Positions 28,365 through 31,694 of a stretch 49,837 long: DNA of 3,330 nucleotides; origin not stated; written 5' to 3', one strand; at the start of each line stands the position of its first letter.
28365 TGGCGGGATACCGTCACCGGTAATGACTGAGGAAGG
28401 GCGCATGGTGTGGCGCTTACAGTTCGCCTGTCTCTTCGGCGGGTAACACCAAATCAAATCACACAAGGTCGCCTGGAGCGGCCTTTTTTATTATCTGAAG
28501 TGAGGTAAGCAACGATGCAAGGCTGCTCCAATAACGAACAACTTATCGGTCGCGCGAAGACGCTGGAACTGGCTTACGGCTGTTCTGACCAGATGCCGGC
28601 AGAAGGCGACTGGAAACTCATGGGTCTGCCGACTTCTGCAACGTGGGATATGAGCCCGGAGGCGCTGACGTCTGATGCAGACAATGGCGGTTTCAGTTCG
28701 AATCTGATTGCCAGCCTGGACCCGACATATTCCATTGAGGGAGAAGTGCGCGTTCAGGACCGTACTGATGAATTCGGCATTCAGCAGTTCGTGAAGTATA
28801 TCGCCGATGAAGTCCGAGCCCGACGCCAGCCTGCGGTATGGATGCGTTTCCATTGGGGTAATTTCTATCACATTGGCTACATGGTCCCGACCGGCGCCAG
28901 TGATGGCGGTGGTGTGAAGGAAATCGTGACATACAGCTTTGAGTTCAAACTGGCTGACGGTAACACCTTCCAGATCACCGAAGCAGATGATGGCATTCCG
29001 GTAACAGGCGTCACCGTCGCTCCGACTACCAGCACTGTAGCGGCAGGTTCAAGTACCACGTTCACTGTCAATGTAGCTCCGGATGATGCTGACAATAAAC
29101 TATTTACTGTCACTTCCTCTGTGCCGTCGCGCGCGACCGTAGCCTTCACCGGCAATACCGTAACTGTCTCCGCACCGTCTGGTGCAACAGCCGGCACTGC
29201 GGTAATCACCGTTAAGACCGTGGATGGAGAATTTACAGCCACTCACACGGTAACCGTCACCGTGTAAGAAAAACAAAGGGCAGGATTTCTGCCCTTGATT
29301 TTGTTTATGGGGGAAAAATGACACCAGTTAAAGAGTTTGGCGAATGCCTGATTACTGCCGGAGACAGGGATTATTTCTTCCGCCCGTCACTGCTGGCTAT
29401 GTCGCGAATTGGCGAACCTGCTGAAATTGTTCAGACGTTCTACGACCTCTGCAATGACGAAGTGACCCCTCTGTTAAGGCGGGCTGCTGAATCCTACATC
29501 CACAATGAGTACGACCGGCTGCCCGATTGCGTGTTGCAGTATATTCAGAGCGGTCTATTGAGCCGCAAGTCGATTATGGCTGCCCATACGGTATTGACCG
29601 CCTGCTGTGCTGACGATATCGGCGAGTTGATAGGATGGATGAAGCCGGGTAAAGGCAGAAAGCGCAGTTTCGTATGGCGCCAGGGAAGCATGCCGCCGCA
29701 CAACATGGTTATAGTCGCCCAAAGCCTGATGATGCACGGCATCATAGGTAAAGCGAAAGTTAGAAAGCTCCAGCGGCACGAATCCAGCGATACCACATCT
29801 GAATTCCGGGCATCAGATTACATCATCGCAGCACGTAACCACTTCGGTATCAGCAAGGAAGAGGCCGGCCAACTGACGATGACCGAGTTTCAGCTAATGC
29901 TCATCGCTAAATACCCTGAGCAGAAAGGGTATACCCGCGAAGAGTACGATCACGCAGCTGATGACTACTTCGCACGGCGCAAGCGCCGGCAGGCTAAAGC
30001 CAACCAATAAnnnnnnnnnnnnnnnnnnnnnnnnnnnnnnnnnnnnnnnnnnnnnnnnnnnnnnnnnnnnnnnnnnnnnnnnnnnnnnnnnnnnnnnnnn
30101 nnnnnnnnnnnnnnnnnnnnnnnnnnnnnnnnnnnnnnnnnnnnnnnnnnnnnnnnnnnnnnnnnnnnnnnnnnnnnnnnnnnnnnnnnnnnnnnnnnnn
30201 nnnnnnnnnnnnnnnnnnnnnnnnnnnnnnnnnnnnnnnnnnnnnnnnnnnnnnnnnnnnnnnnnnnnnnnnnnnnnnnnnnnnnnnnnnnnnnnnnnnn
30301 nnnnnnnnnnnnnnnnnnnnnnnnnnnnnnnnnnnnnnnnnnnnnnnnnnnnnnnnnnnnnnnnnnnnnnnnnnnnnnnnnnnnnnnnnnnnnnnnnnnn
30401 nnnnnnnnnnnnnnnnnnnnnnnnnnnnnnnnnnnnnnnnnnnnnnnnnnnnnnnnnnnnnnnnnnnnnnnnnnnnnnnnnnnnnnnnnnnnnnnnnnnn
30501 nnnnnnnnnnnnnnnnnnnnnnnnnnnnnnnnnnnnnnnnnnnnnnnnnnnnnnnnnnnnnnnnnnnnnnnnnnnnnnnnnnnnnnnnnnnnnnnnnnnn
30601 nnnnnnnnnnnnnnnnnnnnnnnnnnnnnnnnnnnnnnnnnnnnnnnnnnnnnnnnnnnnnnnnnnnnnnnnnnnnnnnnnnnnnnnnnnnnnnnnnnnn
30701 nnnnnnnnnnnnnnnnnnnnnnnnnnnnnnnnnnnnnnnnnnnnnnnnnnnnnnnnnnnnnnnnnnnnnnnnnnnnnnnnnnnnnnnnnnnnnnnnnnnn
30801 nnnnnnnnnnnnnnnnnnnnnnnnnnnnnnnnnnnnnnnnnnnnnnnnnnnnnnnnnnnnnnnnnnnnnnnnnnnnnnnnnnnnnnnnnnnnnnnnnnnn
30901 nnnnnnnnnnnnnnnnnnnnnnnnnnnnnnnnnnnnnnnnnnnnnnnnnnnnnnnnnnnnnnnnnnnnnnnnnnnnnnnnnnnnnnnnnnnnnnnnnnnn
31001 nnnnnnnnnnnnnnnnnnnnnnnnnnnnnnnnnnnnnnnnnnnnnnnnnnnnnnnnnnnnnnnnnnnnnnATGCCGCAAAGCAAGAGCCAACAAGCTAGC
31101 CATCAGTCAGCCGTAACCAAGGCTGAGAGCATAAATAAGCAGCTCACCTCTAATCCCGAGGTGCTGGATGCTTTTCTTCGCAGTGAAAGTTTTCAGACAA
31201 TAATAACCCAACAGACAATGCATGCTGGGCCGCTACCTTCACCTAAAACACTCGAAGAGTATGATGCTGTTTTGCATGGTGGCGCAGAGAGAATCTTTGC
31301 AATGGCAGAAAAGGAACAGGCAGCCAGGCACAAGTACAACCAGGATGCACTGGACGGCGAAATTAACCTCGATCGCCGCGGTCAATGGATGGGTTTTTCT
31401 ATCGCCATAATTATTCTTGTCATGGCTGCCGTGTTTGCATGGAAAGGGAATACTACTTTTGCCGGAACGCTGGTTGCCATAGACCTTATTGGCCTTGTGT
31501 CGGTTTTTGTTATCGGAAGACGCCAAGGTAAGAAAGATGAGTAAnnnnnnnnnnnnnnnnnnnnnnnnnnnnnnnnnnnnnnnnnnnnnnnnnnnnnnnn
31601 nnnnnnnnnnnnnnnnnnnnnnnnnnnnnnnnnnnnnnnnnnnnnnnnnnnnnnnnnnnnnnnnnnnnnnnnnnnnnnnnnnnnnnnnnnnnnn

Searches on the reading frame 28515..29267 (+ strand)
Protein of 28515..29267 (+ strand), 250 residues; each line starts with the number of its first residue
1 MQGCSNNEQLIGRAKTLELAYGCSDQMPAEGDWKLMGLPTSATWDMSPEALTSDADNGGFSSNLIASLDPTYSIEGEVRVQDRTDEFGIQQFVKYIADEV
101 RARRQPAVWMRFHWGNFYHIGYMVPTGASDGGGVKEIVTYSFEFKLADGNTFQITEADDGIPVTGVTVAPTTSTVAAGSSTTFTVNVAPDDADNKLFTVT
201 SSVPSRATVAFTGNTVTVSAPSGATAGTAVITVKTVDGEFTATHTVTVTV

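Call 50: search_protein_families(library=phrogs, max_evalue=0.00001, proteins=[window:28515-29267:+])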
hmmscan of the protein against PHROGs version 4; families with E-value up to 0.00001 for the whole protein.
window:28515-29267:+ (250 aa): 6 families
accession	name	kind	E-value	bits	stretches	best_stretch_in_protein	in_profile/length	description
phrog_853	-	tail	2.2e-108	362.2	1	1-249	1-247/254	major tail protein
phrog_41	-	tail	8.2e-22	79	1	130-249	128-243/245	major tail protein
phrog_215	-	head and packaging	1.4e-20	74.9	1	155-249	215-304/491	structural protein with Ig domain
phrog_341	-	tail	2.9e-12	47.9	1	160-249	64-148/154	major tail protein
phrog_290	-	tail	1.1e-09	39.1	1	126-249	296-410/411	minor tail protein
phrog_3575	-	tail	7e-06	26.2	1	161-249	377-459/461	major tail protein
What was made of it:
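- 28515..29267 (+): Major tail protein. phrog_853 (call 50)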

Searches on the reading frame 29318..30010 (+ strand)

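Call 50: search_protein_families(library=phrogs, max_evalue=0.00001, proteins=[window:29318-30010:+])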
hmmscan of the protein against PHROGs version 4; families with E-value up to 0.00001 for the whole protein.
window:29318-30010:+ (230 aa): 2 families
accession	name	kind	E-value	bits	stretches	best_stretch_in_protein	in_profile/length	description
phrog_791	-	unknown function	2e-94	316.4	1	1-230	1-225/227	-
phrog_29657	-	unknown function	9e-15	55.6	1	179-215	2-38/59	-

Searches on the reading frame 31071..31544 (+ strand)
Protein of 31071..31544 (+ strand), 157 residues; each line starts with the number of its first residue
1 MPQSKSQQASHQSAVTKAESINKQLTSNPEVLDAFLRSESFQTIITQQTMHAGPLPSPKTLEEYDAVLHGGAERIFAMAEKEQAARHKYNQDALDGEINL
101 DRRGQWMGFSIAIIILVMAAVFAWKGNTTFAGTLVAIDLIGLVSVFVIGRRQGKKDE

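Call 50: search_protein_families(library=phrogs, max_evalue=0.00001, proteins=[window:31071-31544:+])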
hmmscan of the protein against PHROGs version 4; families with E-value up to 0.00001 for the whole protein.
window:31071-31544:+ (157 aa): 1 family
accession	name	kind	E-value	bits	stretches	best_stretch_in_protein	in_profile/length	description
phrog_3996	-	moron, auxiliary metabolic gene and host takeover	8.8e-40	136.8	1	20-156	3-142/152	membrane protein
